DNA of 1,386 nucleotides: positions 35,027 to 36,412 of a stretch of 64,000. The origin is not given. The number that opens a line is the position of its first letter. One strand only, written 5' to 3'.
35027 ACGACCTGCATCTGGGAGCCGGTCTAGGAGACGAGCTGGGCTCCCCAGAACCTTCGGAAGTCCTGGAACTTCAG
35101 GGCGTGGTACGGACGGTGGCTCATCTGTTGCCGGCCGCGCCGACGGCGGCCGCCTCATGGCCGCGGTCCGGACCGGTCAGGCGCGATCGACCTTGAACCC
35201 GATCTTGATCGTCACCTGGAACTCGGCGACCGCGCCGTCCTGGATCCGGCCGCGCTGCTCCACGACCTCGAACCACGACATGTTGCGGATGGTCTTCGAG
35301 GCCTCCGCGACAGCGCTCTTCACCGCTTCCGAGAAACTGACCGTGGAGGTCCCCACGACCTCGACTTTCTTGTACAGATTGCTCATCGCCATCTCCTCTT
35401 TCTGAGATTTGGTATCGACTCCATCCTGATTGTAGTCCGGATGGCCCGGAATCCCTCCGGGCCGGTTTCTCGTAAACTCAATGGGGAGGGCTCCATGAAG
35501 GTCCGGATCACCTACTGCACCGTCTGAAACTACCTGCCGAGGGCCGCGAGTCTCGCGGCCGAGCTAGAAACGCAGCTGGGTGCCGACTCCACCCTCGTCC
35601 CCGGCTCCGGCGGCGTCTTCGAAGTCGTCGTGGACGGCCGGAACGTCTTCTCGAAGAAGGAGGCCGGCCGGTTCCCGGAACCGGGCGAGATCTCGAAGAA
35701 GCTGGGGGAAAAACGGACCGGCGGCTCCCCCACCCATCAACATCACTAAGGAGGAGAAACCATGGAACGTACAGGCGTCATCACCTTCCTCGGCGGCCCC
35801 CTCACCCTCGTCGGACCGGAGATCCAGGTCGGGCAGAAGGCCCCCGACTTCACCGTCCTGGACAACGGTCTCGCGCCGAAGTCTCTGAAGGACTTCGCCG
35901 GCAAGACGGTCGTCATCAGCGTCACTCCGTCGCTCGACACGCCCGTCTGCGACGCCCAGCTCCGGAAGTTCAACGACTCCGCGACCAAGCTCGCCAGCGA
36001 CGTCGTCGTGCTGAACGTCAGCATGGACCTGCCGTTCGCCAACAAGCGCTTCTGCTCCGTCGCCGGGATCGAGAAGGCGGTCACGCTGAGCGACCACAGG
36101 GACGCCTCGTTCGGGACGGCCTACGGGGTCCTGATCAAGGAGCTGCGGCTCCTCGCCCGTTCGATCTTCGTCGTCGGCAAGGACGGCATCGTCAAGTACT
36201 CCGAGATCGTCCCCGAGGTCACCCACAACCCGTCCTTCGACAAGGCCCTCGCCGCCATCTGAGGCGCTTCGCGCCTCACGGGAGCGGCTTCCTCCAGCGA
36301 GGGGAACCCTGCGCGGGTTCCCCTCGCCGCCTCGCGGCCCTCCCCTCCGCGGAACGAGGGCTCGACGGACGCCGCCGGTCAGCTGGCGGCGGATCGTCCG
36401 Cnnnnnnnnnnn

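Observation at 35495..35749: Unannotated SelW/Rdx-family selenoprotein gene hidden behind an in-frame TGA, with SECIS hairpin, upstream of tpx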

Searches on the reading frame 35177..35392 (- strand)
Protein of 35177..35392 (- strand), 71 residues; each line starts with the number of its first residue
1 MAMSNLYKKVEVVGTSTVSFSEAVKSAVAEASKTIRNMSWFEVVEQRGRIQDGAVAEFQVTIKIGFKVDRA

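Call 4: search_protein_families(library=pfam, proteins=[window:35177-35392:-], max_evalue=0.01)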
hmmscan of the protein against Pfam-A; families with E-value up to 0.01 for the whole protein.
window:35177-35392:- (71 aa): 1 family
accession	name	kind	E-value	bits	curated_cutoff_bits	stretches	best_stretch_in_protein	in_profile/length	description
PF07311.17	Dodecin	-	6.6e-28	97.3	22.5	1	7-69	2-64/64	Dodecin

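Call 5: search_protein_families(library=ncbifam, proteins=[window:35177-35392:-], max_evalue=0.01)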
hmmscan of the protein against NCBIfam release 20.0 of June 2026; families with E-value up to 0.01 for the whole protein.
window:35177-35392:- (71 aa): 2 families
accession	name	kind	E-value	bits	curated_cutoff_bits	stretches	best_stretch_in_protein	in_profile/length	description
NF043052.1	DodecBact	equivalog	6.5e-29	100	75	1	4-69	2-67/67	dodecin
NF041389.1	dodecin_Halo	equivalog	8.3e-16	58.1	100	1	6-69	2-65/65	dodecin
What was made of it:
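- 35177..35392 (-): Dodecin gene, divergently transcribed neighbour (context only). PF07311 97.3 bits; NF043052 100 bits vs cutoff 75 (calls 4, 5).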

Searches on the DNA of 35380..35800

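Call 43: search_rna_families(source=window, start=35380, end=35800, threshold=evalue, max_evalue=10, show_alignments=3)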
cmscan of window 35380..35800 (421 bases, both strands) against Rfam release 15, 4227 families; matches with E-value up to 10: 5.
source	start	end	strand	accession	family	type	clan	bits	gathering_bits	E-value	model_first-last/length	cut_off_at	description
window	35595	35692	+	RF04311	dauA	Cis-reg;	-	19.6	45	1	1-88/88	no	dauA ncRNA motif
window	35692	35741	-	RF03253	mir-4654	Gene; miRNA;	-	18.5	87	0.6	1-76/76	no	mir-4654 microRNA precursor family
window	35657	35758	-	RF02500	Atu_C6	Gene; sRNA;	-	16.2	60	6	1-113/113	no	EcpR1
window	35514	35530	-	RF01337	CRISPR-DR24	Gene; CRISPR;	-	14.8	35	4.4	1-30/30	no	CRISPR RNA direct repeat element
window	35380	35467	-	RF02872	SrbA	Gene; sRNA;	-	10.3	69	2.3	1-104/235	3'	sRNA regulator of biofilms A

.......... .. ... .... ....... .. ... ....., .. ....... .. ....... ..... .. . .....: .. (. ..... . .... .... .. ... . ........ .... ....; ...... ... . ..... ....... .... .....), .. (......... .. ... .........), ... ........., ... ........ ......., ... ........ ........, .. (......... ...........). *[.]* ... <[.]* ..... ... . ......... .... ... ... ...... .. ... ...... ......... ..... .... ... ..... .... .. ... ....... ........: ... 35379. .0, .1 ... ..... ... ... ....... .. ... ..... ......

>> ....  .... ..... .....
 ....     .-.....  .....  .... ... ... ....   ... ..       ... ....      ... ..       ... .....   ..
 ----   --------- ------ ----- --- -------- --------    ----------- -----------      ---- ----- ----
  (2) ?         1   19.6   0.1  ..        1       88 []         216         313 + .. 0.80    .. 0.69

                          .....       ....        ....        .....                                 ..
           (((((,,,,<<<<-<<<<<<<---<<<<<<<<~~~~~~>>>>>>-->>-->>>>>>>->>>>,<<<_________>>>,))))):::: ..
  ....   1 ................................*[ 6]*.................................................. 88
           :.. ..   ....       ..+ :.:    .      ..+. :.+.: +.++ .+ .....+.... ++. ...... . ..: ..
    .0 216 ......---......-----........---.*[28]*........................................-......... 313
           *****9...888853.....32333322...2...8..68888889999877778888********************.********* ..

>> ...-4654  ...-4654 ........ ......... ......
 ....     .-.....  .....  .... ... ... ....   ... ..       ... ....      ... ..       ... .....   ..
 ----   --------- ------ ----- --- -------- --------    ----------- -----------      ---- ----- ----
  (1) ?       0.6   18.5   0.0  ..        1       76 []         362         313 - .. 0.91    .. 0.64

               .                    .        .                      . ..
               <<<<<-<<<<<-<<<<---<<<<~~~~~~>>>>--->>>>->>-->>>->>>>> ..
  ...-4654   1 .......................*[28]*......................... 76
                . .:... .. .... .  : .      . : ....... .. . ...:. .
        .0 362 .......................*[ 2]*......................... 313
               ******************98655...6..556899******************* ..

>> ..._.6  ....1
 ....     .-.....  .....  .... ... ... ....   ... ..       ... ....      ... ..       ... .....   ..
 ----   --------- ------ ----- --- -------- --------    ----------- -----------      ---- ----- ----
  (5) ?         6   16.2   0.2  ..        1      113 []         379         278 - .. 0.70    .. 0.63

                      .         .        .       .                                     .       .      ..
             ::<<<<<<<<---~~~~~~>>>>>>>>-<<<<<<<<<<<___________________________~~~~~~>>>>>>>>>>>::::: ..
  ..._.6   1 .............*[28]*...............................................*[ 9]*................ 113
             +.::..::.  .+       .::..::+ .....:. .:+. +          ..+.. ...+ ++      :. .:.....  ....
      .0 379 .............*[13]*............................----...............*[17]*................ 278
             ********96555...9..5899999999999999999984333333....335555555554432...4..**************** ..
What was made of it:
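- On Rfam bacterial SECIS families (e.g. RF01989 SECIS_3): No SECIS family matches 35380-35800 even at E <= 10 (call 43).
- No Rfam SECIS model matches it (call 43).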

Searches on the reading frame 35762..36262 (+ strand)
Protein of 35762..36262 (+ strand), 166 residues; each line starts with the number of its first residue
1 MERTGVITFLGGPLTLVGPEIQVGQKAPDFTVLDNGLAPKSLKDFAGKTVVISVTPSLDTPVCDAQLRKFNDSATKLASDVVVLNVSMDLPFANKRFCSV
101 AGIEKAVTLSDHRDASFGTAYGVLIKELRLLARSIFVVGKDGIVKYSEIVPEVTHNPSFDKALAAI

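Call 4: search_protein_families(library=pfam, proteins=[window:35762-36262:+], max_evalue=0.01)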
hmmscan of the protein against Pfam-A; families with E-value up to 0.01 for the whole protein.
window:35762-36262:+ (166 aa): 2 families
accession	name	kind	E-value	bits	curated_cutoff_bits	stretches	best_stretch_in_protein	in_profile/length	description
PF08534.16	Redoxin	-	4e-28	98.5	26.6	1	22-163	1-148/148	Redoxin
PF00578.27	AhpC-TSA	-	7.6e-23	81.2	26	1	23-146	1-123/124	AhpC/TSA family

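Call 5: search_protein_families(library=ncbifam, proteins=[window:35762-36262:+], max_evalue=0.01)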
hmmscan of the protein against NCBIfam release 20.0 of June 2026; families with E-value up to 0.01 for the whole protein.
window:35762-36262:+ (166 aa): 9 families
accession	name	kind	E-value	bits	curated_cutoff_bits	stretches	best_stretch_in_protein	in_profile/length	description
NF001808.0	PRK00522.1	equivalog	5.7e-60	201.5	123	1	7-166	4-165/167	thiol peroxidase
NF045827.1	perox_SUH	exception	3.9e-40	137.1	298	1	7-166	4-165/178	thiol peroxidase Prx-SUH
NF040737.1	peroxi_PrxU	equivalog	7.8e-11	42.1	270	1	20-155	35-180/233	thioredoxin-dependent peroxiredoxin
NF006960.0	PRK09437.1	equivalog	8.7e-10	38.7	140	1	21-123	4-105/156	thioredoxin-dependent thiol peroxidase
NF053650.1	PerredPrxQDein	equivalog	1.7e-08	34.6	260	1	28-142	2-120/148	thioredoxin-dependent peroxiredoxin PrxQ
TIGR03137.1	AhpC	equivalog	1.8e-07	31.1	272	1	42-150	26-137/187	alkyl hydroperoxide reductase subunit C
NF009668.0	PRK13189.1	equivalog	2.9e-05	23.4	211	1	21-146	10-141/224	peroxiredoxin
NF009669.0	PRK13190.1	equivalog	0.00021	20.6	261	1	21-146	3-132/203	putative peroxiredoxin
NF002854.0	PRK03147.1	subfamily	0.0027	17.6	170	1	20-123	35-137/176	thiol-disulfide oxidoreductase ResA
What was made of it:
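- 35762..36262 (+): tpx, thiol peroxidase (atypical 2-Cys peroxiredoxin), 12 nt downstream of the selW-like stop; probably co-transcribed. NF001808 201.5 bits vs cutoff 123; Pfam Redoxin and AhpC-TSA (calls 4, 5).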
